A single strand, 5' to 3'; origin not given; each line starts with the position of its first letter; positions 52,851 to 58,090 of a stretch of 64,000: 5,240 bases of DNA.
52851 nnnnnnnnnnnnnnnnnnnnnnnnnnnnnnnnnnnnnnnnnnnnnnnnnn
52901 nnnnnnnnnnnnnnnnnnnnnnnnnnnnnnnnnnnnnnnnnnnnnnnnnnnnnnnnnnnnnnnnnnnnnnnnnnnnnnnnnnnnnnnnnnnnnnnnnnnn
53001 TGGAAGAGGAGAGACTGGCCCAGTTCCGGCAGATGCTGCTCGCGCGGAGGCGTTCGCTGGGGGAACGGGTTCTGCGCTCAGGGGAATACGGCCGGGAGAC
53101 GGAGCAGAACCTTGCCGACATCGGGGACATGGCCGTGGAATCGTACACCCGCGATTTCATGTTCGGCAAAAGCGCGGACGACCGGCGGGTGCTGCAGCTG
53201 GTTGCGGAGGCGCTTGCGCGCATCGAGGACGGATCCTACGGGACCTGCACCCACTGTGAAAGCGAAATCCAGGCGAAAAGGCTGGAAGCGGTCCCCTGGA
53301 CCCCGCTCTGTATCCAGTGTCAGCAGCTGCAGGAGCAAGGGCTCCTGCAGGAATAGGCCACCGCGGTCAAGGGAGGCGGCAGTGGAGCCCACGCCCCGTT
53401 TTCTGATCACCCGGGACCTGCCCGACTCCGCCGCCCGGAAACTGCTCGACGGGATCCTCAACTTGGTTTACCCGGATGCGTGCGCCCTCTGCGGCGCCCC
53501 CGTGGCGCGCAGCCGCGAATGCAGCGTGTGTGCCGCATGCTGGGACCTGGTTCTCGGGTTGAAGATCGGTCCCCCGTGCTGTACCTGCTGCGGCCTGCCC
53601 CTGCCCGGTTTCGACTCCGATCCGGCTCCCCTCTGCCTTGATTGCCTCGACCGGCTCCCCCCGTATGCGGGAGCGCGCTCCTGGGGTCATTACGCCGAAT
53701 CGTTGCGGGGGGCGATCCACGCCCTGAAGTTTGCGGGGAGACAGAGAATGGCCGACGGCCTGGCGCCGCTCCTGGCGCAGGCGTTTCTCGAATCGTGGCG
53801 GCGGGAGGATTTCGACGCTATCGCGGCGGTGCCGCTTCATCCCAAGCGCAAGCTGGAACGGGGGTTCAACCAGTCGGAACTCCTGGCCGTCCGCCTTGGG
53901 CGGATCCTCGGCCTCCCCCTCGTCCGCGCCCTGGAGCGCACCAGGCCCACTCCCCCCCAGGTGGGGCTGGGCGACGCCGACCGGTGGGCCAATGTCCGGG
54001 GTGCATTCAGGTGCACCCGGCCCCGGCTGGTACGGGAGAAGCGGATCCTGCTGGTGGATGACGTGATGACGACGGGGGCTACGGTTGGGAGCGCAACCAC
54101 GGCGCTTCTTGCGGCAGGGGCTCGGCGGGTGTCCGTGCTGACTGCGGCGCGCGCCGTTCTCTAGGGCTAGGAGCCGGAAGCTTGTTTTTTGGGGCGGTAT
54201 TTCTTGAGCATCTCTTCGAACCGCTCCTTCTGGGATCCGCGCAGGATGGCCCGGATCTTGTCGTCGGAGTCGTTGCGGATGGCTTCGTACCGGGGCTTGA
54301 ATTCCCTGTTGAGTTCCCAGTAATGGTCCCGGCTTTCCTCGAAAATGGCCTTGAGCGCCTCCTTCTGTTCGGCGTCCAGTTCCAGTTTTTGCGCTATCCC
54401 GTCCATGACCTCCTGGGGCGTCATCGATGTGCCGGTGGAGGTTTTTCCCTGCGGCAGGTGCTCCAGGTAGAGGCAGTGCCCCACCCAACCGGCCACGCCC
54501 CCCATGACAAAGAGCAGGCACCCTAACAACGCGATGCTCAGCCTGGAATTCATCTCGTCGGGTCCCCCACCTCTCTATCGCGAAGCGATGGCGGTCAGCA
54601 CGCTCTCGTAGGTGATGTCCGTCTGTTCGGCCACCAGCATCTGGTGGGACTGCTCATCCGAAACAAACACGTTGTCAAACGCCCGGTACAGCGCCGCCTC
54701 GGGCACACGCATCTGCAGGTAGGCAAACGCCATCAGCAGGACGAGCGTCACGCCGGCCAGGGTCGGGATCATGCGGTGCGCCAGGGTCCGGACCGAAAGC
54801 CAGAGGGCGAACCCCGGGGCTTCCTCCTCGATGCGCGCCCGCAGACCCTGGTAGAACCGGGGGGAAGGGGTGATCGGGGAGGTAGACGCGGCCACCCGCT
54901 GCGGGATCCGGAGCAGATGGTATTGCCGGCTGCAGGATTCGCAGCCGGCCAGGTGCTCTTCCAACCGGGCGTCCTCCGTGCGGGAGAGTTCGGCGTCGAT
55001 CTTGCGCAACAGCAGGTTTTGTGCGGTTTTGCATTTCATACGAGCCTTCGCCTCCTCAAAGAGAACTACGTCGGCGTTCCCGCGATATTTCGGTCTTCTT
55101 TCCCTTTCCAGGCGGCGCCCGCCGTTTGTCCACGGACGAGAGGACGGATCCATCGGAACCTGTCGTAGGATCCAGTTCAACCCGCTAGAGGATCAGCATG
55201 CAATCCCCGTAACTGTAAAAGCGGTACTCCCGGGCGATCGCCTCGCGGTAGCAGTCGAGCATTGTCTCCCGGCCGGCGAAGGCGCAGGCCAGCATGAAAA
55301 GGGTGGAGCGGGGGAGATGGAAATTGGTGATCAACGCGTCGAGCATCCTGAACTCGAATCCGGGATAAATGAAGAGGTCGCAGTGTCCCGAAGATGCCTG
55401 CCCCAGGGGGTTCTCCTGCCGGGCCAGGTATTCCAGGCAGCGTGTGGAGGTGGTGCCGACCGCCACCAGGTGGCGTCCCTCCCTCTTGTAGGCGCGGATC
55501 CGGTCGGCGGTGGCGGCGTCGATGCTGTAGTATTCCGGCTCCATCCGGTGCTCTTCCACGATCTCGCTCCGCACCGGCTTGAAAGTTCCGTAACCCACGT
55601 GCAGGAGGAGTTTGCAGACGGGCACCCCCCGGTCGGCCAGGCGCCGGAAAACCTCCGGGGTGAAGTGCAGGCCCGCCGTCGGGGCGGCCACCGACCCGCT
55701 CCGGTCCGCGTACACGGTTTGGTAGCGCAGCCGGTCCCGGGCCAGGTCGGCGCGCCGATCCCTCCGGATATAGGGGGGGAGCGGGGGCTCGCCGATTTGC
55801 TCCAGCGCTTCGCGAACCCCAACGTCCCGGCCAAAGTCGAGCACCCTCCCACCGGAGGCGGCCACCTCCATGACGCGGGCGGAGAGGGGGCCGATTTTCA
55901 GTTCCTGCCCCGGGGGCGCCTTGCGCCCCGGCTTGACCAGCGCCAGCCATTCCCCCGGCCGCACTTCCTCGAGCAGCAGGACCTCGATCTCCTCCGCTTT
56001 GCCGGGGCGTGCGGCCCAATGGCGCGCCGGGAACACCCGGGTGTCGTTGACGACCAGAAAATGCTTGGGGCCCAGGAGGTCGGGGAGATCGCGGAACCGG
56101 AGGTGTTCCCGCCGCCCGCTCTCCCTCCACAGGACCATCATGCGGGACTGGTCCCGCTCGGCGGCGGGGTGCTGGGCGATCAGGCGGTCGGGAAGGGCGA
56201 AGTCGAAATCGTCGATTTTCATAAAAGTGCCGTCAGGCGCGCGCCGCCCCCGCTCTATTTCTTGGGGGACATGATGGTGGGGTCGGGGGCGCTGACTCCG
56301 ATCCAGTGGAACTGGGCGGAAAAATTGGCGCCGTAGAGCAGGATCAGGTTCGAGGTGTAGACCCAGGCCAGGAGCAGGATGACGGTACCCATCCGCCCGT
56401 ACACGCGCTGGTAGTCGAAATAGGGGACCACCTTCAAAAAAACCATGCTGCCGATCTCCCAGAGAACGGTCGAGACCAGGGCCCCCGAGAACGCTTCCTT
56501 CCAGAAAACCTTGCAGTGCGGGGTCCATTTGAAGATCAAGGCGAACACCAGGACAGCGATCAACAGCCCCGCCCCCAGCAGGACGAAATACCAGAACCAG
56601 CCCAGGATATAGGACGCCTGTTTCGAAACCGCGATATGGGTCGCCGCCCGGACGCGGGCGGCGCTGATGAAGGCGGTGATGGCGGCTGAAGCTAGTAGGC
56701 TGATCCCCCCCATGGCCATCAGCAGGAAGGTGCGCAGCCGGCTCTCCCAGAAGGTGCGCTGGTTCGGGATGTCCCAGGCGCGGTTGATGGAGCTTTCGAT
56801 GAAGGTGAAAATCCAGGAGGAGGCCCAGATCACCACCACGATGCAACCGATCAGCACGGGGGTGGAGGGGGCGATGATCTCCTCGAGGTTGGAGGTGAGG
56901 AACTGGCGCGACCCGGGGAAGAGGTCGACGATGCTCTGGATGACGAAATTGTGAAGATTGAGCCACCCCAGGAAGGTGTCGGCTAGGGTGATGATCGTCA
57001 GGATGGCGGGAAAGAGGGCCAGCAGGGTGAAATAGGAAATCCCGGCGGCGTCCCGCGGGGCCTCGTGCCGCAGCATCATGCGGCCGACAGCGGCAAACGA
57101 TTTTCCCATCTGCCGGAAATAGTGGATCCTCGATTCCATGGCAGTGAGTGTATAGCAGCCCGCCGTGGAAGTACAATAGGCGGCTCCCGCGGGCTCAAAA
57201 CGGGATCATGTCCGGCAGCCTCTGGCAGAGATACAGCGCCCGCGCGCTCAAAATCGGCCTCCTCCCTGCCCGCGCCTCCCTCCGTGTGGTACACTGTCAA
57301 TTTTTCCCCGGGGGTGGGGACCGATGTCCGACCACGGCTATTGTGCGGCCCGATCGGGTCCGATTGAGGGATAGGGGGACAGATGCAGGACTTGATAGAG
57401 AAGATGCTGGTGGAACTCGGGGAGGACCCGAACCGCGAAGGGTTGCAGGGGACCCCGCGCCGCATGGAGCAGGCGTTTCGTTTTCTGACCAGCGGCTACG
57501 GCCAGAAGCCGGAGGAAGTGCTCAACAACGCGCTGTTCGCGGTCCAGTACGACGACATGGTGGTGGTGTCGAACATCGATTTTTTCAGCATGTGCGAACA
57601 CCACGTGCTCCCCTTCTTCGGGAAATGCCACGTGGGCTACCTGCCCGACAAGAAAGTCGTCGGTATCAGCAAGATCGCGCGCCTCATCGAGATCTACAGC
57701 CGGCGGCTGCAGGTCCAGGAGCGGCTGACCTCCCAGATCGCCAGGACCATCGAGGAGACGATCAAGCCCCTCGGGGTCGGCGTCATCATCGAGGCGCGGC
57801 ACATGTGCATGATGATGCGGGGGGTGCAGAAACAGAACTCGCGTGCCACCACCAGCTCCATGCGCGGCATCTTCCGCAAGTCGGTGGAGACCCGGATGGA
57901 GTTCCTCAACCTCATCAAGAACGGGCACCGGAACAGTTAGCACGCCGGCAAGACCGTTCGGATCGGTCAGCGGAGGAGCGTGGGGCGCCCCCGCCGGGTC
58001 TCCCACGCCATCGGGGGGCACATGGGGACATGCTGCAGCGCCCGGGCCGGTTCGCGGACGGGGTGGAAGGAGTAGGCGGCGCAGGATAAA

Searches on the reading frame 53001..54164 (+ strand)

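Call 10: search_protein_families(library=pfam, proteins=[window:53001-54164:+])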
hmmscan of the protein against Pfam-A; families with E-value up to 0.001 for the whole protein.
window:53001-54164:+ (387 aa): 2 families
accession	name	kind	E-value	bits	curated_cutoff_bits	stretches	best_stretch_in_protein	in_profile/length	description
PF18912.6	DZR_2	-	3e-08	33.8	27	1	152-216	1-56/56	Double zinc ribbon domain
PF00156.33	Pribosyltran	-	8.7e-06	25.6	26.3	1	339-381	80-122/158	Phosphoribosyl transferase domain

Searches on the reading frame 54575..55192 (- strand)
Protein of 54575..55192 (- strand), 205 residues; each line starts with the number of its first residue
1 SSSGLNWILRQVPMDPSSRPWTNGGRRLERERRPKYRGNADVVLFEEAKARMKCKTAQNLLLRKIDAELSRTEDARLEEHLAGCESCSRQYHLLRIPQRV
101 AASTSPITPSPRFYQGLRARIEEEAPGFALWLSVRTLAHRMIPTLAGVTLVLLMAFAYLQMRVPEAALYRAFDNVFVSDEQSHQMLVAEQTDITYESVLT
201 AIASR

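Call 10: search_protein_families(library=pfam, proteins=[window:54575-55192:-])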
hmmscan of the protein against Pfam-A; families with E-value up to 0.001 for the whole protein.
window:54575-55192:- (205 aa): 1 family
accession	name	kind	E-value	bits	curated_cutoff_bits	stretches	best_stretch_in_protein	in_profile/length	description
PF13490.11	zf-HC2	-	1.4e-07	31.9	22.2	1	54-87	1-34/35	Putative zinc-finger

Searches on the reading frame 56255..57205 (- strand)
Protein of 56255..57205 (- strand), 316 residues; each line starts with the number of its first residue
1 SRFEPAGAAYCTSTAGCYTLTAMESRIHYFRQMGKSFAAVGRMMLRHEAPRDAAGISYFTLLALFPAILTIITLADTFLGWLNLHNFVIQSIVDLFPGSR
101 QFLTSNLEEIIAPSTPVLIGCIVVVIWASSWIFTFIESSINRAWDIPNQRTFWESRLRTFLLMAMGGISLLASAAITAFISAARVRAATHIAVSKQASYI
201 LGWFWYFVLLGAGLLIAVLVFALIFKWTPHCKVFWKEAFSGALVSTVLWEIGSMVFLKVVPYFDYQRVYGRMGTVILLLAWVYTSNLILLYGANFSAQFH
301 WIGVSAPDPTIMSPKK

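Call 11: search_protein_families(library=pfam, proteins=[window:56255-57205:-])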
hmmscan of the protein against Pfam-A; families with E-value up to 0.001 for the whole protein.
window:56255-57205:- (316 aa): 1 family
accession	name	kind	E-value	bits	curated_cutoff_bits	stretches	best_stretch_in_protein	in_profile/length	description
PF03631.20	Virul_fac_BrkB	-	2.4e-45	155.6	33.7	1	47-299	3-255/259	Virulence factor BrkB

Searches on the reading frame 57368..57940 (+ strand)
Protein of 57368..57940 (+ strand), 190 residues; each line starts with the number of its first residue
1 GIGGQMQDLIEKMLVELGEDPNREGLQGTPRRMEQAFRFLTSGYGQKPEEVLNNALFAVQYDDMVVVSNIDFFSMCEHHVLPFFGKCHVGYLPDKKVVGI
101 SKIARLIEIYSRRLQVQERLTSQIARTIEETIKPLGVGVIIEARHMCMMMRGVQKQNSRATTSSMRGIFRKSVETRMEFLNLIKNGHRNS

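Call 11: search_protein_families(library=pfam, proteins=[window:57368-57940:+])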
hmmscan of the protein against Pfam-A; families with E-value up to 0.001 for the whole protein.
window:57368-57940:+ (190 aa): 2 families
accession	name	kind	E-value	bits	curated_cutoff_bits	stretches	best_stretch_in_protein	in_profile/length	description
PF01227.27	GTP_cyclohydroI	-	1.7e-74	249.6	27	1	7-183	2-178/179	GTP cyclohydrolase I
PF14489.11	QueF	-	0.00024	21.7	27.3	1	82-139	1-58/81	QueF-like protein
